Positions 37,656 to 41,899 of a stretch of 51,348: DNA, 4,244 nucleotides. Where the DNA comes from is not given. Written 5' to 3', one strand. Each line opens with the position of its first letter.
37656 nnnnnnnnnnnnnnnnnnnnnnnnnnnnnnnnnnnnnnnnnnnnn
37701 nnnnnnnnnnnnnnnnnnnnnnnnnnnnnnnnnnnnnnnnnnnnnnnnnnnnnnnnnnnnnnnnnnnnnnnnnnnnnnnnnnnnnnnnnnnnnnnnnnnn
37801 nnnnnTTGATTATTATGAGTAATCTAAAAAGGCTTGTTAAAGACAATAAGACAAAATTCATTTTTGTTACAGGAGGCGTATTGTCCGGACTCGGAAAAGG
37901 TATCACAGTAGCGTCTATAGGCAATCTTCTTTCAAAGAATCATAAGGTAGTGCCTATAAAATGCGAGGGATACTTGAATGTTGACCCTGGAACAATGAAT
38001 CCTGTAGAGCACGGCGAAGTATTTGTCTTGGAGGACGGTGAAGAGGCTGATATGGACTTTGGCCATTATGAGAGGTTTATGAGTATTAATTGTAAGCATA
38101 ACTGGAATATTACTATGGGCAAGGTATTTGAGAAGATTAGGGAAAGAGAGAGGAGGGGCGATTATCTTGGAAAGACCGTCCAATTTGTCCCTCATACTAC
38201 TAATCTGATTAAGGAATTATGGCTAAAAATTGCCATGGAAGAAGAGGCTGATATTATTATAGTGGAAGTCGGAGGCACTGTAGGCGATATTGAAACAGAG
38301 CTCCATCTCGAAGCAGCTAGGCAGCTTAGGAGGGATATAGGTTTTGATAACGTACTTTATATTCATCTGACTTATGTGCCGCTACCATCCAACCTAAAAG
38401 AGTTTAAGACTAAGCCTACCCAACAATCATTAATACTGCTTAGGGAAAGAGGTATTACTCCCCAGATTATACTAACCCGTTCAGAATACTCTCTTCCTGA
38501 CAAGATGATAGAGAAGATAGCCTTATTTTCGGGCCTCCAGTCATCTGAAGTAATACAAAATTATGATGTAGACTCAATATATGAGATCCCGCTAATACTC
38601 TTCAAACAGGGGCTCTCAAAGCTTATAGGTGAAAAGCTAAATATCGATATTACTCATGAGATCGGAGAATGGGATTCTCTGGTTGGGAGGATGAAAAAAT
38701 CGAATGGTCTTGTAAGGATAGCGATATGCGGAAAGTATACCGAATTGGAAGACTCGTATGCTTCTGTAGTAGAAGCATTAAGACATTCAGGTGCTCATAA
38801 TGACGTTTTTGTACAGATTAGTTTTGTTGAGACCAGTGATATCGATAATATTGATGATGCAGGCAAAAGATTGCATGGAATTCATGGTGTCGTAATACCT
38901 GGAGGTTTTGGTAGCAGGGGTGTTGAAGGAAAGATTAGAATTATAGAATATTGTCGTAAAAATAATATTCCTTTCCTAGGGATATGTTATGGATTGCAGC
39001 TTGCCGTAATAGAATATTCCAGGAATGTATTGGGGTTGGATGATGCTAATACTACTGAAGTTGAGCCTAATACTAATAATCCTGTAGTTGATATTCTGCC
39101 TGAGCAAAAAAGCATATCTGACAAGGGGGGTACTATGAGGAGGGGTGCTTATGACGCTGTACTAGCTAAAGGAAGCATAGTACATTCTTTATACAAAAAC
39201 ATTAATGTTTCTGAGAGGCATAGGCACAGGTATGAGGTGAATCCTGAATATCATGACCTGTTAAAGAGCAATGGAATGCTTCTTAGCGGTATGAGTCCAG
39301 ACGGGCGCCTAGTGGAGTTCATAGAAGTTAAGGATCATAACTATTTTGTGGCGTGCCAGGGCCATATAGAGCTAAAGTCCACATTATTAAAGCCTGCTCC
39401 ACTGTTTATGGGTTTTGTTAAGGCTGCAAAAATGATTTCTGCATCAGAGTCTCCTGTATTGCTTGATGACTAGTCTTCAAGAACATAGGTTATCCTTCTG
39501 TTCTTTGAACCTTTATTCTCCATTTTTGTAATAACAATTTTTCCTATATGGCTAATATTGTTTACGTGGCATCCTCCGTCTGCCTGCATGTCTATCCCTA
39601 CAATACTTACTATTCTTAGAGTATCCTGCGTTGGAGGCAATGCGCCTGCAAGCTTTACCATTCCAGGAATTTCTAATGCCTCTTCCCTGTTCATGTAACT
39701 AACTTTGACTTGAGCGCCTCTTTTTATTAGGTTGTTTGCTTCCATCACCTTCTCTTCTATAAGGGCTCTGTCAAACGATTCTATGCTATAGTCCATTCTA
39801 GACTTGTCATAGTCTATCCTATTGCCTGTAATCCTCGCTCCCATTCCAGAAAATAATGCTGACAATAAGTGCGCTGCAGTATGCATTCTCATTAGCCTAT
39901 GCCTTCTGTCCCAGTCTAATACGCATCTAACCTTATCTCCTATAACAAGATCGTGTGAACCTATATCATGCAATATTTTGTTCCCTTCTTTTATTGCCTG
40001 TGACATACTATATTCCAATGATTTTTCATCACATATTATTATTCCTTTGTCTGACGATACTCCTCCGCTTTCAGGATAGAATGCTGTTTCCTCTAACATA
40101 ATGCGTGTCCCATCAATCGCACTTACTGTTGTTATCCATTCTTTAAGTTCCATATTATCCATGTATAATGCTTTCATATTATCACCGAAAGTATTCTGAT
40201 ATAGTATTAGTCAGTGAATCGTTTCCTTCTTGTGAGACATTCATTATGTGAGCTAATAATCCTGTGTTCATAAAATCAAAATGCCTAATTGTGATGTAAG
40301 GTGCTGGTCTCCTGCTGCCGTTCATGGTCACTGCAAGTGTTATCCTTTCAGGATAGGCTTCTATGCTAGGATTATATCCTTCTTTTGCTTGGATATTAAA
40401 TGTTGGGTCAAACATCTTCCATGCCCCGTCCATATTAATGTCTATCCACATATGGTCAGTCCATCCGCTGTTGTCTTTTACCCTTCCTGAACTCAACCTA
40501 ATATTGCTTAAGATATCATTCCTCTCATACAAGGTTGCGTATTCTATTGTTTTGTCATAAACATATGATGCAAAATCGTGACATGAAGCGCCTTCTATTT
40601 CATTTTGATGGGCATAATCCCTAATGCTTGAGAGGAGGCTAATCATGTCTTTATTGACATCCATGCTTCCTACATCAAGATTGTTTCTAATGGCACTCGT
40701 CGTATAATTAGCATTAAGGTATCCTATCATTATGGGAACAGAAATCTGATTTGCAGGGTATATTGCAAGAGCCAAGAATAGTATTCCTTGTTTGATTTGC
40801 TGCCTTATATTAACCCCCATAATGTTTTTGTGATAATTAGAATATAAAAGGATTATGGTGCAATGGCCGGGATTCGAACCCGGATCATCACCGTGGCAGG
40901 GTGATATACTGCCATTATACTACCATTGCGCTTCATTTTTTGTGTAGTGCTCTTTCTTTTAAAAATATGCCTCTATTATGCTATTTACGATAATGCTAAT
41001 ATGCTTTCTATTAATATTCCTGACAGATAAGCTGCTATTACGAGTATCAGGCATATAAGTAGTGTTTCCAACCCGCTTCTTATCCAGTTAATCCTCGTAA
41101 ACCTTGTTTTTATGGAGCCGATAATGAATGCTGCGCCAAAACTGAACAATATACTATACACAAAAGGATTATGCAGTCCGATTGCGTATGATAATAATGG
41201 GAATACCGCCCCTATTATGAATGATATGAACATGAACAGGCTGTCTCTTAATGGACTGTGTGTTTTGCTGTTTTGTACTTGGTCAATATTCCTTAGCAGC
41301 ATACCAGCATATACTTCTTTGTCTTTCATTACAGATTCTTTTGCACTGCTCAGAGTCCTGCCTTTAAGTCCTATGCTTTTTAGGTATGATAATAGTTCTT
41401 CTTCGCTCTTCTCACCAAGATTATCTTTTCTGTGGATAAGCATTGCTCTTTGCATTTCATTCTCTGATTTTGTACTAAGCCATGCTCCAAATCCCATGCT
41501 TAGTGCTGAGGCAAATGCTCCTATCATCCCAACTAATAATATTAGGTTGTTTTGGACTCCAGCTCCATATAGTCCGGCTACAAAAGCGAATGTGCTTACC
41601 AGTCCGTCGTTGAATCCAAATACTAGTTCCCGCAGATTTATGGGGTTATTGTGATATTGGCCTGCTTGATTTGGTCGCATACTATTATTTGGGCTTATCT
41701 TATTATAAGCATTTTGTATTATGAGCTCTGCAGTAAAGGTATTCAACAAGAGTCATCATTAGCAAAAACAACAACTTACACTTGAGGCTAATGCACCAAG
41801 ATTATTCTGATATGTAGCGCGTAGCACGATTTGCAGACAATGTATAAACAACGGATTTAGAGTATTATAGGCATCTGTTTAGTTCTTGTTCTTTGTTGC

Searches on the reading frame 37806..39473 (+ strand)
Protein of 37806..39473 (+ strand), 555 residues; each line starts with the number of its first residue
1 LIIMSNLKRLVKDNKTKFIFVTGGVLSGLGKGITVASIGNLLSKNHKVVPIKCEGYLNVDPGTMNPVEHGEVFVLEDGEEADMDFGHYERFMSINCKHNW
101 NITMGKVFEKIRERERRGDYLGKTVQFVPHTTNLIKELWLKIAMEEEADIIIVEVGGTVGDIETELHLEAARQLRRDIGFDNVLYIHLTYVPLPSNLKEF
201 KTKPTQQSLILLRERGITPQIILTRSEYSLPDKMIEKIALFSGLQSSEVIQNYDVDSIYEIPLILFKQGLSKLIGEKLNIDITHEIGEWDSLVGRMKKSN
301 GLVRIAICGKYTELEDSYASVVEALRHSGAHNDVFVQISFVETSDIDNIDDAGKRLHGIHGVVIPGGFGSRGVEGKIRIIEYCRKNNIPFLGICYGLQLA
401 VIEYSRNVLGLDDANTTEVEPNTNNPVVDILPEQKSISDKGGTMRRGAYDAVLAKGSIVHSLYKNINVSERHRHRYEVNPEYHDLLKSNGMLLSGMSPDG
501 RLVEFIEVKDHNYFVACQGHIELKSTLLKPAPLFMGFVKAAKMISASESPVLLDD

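Call 20: search_protein_families(library=pfam, proteins=[window:37806-39473:+], max_evalue=0.001)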
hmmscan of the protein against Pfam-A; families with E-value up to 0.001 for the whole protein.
window:37806-39473:+ (555 aa): 2 families
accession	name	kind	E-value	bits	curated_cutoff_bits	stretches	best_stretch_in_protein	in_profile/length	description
PF06418.20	CTP_synth_N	-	7.5e-105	350.5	26.1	1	17-280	1-265/265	CTP synthase N-terminus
PF00117.34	GATase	-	5.7e-33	114.6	22.8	1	315-539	3-189/190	Glutamine amidotransferase class-I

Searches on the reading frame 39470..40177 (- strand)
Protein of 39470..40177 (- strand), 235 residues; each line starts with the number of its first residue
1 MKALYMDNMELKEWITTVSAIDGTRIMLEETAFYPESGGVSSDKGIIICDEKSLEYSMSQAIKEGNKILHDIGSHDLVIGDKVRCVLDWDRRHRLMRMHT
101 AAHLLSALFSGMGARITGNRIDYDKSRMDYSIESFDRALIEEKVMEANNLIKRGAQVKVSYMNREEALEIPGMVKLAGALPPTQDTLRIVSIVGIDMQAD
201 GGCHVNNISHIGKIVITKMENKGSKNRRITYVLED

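Call 20: search_protein_families(library=pfam, proteins=[window:39470-40177:-], max_evalue=0.001)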
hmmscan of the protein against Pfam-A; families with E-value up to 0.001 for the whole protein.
window:39470-40177:- (235 aa): 2 families
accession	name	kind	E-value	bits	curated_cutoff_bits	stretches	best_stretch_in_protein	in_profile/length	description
PF01411.24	tRNA-synt_2c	-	6.5e-11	41.9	30.3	1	11-91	472-552/552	tRNA synthetases class II (A)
PF07973.19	tRNA_SAD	-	8.3e-11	42.1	24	1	187-229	1-43/44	Threonyl and Alanyl tRNA synthetase second additional domain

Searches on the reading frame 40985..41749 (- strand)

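Call 20: search_protein_families(library=pfam, proteins=[window:40985-41749:-], max_evalue=0.001)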
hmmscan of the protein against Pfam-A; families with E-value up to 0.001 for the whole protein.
window:40985-41749:- (254 aa): 1 family
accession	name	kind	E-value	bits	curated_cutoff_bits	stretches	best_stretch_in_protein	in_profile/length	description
PF01988.24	VIT1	-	2.7e-47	161.8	28.1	1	39-244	1-213/214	VIT family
